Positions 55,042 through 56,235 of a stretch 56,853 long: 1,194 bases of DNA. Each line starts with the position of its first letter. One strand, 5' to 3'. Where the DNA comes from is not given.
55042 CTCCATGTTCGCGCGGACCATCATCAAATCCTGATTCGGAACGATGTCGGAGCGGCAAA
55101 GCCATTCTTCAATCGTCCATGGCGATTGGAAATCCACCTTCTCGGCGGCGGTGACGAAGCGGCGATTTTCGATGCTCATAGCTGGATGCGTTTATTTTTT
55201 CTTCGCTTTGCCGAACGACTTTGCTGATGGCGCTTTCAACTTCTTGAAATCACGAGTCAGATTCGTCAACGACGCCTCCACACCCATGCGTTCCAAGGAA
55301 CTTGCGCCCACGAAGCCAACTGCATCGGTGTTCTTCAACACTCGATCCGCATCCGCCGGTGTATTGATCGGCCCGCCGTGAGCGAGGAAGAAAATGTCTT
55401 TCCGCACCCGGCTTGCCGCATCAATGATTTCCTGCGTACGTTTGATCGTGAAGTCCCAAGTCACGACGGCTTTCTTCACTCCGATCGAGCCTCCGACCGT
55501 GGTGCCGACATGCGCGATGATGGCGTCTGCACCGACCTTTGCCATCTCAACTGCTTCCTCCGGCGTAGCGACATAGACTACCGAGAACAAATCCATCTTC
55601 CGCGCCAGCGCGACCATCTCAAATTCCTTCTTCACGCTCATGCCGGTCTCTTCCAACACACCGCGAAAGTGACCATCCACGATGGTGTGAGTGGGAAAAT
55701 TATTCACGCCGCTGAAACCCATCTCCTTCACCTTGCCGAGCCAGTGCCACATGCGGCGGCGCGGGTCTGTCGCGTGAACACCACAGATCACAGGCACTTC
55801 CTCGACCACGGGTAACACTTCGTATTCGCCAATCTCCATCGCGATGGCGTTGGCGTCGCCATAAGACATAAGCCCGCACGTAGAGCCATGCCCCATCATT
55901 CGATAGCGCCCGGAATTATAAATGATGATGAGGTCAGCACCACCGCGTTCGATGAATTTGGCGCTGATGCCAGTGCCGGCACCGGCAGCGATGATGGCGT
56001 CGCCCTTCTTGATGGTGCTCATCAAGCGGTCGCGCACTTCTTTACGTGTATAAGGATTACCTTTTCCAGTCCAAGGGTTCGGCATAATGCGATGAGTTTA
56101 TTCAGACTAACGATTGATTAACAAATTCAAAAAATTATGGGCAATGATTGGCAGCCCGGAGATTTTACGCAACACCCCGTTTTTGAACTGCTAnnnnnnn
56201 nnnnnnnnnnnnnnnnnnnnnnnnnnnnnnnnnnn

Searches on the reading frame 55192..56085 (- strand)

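Call 79: search_protein_families(library=pfam, proteins=[window:55192-56085:-], max_evalue=0.00001)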
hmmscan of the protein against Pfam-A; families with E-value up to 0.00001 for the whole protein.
window:55192-56085:- (297 aa): 1 family
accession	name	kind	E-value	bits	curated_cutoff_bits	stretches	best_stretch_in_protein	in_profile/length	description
PF09370.16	PEP_hydrolase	-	1.2e-103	346.5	33.8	1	17-283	2-267/267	Phosphoenolpyruvate hydrolase-like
